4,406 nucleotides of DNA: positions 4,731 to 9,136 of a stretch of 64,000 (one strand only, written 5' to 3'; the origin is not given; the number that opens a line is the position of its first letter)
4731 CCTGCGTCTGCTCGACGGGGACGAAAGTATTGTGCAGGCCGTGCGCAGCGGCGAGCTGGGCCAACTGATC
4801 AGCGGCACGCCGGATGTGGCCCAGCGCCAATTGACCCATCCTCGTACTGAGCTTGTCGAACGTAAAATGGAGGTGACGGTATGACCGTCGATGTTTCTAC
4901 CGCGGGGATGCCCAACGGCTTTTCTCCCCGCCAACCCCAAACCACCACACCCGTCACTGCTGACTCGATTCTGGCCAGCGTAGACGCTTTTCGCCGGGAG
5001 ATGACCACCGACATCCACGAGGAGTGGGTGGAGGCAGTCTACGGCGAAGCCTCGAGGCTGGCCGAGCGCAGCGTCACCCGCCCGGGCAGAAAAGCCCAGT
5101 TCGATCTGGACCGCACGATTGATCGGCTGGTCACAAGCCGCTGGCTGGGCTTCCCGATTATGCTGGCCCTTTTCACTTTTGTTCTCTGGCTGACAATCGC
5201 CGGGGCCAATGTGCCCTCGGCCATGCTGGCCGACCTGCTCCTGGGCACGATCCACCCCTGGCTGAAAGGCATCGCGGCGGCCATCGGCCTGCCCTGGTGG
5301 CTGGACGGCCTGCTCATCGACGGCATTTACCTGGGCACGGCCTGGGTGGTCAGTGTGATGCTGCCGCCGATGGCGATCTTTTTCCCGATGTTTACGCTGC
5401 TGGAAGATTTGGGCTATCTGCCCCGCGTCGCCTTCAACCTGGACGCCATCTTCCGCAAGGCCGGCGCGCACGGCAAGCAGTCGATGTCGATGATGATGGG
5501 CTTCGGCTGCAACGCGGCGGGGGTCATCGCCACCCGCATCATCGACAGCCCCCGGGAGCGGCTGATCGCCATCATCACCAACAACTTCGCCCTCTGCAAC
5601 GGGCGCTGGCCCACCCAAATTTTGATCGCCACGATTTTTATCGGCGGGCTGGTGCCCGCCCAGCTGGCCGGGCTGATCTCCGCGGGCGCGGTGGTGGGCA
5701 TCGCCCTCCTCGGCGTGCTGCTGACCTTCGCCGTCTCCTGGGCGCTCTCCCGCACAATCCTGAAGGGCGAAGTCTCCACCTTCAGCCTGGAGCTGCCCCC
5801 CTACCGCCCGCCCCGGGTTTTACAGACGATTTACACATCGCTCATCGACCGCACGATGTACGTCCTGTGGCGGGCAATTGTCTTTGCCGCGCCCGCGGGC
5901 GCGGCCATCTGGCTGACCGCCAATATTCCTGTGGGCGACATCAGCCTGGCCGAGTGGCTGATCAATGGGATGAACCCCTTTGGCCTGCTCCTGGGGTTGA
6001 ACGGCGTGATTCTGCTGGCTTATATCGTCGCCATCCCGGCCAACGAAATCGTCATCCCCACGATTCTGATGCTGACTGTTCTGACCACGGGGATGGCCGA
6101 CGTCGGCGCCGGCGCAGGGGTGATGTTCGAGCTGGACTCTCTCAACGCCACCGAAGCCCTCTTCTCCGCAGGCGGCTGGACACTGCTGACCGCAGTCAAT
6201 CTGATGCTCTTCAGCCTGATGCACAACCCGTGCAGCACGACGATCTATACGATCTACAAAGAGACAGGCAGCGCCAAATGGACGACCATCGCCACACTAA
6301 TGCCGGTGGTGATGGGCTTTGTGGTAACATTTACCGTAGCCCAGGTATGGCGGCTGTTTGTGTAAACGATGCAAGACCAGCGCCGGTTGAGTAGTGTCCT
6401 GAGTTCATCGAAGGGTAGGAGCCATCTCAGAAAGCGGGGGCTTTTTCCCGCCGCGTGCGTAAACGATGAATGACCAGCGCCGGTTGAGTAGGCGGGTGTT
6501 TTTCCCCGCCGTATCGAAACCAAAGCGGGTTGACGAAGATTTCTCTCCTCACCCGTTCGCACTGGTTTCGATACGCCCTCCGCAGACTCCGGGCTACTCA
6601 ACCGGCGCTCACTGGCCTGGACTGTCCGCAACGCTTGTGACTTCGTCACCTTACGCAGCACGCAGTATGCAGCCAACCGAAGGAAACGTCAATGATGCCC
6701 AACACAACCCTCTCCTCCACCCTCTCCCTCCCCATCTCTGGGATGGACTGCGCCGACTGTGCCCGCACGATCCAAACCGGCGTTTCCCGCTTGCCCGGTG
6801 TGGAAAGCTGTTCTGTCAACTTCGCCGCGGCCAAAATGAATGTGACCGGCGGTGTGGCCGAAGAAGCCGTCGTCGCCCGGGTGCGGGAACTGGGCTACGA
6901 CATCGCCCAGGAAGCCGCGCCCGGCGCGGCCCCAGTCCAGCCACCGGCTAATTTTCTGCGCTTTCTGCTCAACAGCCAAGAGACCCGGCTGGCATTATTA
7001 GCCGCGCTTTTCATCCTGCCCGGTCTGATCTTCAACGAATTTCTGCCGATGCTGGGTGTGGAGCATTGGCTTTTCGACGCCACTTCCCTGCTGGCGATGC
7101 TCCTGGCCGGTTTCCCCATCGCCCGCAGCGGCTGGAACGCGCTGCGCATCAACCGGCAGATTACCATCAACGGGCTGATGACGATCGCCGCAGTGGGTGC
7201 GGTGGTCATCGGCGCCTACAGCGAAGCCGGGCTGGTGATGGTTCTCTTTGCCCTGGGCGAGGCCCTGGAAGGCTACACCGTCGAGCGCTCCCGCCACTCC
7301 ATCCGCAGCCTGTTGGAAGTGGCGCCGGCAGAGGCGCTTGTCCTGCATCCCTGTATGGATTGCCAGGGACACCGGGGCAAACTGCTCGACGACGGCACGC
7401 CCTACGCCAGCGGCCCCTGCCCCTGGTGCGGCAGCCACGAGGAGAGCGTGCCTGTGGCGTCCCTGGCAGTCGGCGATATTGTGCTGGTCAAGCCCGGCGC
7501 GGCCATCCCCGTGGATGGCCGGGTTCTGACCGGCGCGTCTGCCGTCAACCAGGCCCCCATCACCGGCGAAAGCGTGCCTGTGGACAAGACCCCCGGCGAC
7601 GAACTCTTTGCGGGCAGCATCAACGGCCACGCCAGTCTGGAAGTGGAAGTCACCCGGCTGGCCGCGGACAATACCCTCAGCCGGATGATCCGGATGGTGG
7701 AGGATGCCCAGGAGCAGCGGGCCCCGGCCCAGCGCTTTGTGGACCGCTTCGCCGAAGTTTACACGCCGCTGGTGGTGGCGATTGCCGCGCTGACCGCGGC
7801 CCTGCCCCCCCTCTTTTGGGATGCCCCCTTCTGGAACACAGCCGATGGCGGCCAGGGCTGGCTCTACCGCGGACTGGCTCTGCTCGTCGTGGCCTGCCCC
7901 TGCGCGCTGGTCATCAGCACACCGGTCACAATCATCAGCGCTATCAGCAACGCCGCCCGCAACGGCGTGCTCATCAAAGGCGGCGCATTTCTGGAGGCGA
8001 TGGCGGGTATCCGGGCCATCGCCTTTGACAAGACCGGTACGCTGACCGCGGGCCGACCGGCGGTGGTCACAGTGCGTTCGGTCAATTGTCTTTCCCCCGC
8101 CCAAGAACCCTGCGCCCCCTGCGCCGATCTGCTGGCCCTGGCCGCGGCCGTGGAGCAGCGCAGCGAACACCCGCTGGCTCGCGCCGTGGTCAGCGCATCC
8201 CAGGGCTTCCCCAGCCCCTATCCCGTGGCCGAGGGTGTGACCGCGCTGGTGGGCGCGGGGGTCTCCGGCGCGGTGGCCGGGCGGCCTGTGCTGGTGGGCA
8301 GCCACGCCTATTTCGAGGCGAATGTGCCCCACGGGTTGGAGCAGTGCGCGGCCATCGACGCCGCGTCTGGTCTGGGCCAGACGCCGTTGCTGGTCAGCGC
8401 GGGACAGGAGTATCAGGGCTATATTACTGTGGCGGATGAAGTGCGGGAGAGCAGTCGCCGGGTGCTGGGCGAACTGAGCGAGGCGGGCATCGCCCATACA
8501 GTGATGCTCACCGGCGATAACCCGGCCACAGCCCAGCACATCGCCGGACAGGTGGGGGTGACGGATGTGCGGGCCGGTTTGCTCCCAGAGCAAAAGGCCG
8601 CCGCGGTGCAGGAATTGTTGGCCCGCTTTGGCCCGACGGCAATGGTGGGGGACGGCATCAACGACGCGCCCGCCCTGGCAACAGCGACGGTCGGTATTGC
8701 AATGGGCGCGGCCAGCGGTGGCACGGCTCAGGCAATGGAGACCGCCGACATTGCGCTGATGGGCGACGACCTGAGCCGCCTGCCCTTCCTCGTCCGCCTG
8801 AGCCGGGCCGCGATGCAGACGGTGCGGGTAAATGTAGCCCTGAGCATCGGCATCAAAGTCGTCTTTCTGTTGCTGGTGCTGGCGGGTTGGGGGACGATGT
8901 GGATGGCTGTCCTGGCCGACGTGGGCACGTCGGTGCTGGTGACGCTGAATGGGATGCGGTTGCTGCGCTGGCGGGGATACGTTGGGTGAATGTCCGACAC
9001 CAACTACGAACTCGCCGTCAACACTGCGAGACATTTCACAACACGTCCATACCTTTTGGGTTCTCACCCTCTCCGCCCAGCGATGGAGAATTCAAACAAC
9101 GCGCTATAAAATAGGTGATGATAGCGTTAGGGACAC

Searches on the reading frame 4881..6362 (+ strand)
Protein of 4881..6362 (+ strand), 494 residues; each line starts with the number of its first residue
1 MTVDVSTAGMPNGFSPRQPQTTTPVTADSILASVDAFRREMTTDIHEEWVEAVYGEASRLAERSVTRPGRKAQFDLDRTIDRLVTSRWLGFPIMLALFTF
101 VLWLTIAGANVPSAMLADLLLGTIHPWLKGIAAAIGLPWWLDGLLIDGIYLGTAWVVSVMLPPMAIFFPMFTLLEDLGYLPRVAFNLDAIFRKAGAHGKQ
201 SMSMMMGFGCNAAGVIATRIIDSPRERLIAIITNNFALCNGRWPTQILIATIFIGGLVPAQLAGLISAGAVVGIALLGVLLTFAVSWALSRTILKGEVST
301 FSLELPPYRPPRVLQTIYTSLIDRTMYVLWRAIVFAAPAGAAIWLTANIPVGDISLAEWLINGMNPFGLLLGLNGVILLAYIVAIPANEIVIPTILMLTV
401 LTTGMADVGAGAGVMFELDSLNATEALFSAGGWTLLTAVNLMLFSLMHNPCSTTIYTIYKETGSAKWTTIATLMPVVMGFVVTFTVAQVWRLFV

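Call 68: search_protein_families(library=pfam, proteins=[window:4881-6362:+], max_evalue=0.0001)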
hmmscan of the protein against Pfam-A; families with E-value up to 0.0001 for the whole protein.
window:4881-6362:+ (494 aa): 2 families
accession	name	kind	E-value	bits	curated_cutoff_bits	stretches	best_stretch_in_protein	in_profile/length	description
PF07670.19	Gate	-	6.6e-25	88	29.6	2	158-249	2-100/104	Nucleoside recognition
PF07664.17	FeoB_C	-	5.7e-13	48.8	26.6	1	271-320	1-51/54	Ferrous iron transport protein B C terminus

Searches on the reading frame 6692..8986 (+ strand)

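Call 68: search_protein_families(library=pfam, proteins=[window:6692-8986:+], max_evalue=0.0001)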
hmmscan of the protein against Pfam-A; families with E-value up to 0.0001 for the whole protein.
window:6692-8986:+ (765 aa): 3 families
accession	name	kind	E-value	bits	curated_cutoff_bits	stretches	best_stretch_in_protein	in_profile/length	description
PF00122.25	E1-E2_ATPase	-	7.8e-53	179.1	28.1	1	249-424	14-181/181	E1-E2 ATPase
PF00702.32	Hydrolase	-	2.7e-31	109.9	26.4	1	440-665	1-190/191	haloacid dehalogenase-like hydrolase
PF00403.32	HMA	-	1.9e-14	54.2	24.8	1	14-70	3-62/62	Heavy-metal-associated domain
